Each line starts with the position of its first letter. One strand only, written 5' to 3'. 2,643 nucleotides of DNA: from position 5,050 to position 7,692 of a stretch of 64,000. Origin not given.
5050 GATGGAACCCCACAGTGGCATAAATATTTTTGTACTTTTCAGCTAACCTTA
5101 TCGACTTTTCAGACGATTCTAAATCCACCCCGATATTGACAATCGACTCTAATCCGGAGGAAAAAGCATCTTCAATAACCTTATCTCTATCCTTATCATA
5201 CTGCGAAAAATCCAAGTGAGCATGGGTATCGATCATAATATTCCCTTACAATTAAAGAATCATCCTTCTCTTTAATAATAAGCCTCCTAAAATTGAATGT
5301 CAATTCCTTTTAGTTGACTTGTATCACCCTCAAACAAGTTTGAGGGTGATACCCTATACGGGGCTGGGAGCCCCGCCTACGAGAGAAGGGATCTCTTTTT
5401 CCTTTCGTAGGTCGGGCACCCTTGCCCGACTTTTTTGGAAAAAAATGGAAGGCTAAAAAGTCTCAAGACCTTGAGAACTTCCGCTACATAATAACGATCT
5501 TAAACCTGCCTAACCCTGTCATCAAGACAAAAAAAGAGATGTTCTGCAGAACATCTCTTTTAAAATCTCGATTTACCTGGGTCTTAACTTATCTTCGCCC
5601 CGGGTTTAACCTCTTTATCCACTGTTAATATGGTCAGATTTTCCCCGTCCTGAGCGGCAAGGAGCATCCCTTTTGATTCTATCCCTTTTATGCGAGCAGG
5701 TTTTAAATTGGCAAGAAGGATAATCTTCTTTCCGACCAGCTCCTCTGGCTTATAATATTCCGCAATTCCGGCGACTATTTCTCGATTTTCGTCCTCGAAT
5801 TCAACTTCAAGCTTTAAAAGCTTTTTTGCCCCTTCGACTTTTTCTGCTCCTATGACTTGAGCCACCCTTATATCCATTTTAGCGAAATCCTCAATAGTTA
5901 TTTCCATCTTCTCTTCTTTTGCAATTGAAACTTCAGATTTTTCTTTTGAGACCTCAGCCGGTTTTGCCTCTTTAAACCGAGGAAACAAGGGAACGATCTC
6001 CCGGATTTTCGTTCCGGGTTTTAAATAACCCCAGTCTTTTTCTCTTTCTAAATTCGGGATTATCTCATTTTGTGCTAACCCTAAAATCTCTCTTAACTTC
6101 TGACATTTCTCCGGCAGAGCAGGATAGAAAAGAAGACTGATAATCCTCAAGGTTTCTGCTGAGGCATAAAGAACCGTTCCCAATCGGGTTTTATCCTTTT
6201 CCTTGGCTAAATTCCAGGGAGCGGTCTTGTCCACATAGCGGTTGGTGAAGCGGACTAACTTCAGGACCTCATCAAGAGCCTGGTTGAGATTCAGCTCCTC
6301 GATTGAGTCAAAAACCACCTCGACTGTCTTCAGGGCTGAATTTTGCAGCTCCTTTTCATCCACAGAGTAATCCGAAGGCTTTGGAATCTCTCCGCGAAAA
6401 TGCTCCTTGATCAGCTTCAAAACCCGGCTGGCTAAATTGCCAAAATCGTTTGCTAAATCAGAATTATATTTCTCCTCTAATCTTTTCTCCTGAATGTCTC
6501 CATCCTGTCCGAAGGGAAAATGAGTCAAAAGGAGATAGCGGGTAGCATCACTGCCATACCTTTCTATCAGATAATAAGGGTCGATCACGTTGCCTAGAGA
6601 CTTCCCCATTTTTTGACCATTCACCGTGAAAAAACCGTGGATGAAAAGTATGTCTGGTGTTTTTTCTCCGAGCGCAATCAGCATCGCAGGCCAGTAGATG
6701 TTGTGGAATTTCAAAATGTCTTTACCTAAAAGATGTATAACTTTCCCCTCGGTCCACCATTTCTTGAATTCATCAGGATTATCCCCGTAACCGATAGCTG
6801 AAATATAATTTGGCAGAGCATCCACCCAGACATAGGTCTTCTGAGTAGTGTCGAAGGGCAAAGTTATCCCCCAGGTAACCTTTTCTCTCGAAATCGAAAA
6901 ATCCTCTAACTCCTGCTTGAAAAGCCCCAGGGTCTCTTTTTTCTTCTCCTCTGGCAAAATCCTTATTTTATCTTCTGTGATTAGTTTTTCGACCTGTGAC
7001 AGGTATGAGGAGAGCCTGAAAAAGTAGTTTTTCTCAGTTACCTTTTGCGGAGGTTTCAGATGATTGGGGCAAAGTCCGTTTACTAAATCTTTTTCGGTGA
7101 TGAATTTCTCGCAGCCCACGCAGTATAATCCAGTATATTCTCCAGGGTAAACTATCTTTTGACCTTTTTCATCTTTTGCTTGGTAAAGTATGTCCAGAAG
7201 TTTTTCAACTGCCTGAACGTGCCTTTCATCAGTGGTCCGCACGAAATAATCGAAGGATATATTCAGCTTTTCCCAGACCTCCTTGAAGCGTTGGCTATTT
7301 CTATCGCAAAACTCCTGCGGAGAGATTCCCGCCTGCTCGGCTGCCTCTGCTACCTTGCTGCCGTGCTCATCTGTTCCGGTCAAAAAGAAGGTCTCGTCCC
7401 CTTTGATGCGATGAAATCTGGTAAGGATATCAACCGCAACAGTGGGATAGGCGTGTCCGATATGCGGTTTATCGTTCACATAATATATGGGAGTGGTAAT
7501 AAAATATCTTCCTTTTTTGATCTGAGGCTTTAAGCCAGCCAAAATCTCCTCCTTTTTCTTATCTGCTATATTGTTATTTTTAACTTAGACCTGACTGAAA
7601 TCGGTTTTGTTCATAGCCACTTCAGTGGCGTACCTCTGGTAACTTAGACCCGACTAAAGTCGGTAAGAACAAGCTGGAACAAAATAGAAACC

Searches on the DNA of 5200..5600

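Call 9: search_rna_families(source=window, start=5200, end=5600, threshold=evalue, max_evalue=10, show_alignments=2)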
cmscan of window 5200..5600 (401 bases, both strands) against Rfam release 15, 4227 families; matches with E-value up to 10: 12.
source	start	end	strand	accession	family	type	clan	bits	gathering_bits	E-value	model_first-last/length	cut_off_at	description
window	5349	5433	-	RF04244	MIR169_6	Gene; miRNA;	CL00098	19.7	54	0.14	1-99/99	no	MIR169_6 microRNA precursor family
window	5521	5572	-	RF00979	mir-553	Gene; miRNA;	-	19.6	82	0.39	1-62/62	no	mir-553 microRNA precursor family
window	5236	5444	+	RF03533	SQ1002_RNA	Gene; sRNA;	-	18.9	128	0.067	1-237/237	no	Clostridioides difficile sRNA SQ1002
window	5518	5575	-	RF03573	mir-1954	Gene; miRNA;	-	18.6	99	0.22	1-82/82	no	mir-1954 microRNA precursor family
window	5522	5571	-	RF03616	MIR1888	Gene; miRNA;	-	18.3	72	0.79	1-101/101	no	MIR1888 microRNA precursor family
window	5526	5578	-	RF04319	BTncRNA_FopS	Gene; sRNA;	-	16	56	5.7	25-71/71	no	Bacteroidetes FopS (family of paralogous sRNAs)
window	5359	5427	+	RF00873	mir-550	Gene; miRNA;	-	15.4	81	2.6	1-85/85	no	mir-550 microRNA precursor family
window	5253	5357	-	RF01443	S_pombe_snR91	Gene; snRNA; snoRNA; HACA-box;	-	13.8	50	8.5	1-144/144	no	small nucleolar RNA snR91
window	5532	5562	-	RF04180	BTnc231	Gene; sRNA;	-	12.3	80.4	5.9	123-153/154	no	Bacteroides sRNA BTnc231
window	5251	5303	-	RF00113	SIB_RNA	Gene; antitoxin;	-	12.3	56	9.8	1-147/147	no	Short Intergenic Abundant RNA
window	5414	5427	+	RF01716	PhotoRC-I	Cis-reg;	-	10.3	45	5.4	6-19/44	no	PhotoRC-I RNA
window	5528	5557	+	RF01469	rli33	Gene; sRNA;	CL00114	8.2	46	6.4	206-235/532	no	Listeria sRNA rli33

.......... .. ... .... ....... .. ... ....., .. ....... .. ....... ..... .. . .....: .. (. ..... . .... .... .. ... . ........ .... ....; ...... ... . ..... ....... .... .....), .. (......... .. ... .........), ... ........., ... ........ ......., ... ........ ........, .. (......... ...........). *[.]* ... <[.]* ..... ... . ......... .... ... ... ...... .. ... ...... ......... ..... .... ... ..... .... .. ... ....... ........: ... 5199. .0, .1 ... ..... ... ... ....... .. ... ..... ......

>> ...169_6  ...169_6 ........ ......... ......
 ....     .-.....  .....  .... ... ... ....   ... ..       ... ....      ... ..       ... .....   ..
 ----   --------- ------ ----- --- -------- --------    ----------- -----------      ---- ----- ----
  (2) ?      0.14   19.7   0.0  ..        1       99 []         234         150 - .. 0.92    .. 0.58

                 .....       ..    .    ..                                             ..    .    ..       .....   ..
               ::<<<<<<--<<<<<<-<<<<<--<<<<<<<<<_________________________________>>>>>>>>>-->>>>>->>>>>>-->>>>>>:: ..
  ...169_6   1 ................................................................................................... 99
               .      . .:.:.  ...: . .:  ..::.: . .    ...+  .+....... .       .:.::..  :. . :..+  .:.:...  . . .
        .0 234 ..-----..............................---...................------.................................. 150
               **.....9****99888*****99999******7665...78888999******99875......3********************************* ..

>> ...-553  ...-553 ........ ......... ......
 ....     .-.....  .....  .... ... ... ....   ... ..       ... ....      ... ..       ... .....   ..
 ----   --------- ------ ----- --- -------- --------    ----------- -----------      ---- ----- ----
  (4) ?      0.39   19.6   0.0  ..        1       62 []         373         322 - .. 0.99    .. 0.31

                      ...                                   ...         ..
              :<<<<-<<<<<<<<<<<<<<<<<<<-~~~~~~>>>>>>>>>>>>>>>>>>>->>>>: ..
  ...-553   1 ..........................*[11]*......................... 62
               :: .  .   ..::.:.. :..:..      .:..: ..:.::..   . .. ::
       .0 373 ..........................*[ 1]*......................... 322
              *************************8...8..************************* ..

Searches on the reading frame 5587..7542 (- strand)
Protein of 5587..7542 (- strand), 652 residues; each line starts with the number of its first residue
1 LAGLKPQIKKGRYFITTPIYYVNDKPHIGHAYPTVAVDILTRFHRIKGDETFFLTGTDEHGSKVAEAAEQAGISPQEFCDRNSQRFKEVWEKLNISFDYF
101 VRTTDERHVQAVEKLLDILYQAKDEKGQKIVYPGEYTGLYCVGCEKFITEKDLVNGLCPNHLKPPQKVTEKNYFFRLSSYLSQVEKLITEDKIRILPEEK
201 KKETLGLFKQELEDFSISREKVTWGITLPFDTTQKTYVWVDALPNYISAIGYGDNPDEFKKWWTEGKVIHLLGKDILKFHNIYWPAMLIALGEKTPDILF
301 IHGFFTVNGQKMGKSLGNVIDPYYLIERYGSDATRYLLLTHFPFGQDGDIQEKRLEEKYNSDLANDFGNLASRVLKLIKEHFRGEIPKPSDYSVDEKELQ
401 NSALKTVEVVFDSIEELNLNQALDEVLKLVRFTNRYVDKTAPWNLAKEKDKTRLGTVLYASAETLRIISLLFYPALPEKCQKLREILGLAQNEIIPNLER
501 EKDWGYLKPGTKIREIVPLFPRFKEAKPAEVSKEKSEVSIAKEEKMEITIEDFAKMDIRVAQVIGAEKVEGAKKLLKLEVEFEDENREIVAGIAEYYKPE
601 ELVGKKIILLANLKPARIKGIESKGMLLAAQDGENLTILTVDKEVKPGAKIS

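Call 28: search_protein_families(library=pfam, proteins=[window:5587-7542:-], max_evalue=0.01)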
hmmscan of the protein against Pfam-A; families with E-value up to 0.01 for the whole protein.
window:5587-7542:- (652 aa): 6 families
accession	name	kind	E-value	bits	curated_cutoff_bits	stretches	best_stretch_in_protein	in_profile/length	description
PF09334.17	tRNA-synt_1g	-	2.2e-103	346.5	20.1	2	166-375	177-391/391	tRNA synthetases class I (M)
PF01588.26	tRNA_bind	-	2.3e-29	101.8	27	1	558-650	1-96/96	Putative tRNA binding domain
PF00133.28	tRNA-synt_1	-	5.6e-24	85.1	22.7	2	9-232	21-247/414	tRNA synthetases class I (I, L, M and V)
PF01406.26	tRNA-synt_1e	-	1.7e-14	54.4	27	2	22-116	19-112/301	tRNA synthetases class I (C) catalytic domain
PF19303.5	Anticodon_3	-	5.8e-07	29.9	23.5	1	386-529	1-141/152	Anticodon binding domain of methionyl tRNA ligase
PF08264.19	Anticodon_1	-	0.0026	18.1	25.1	1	403-484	8-87/148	Anticodon-binding domain of tRNA ligase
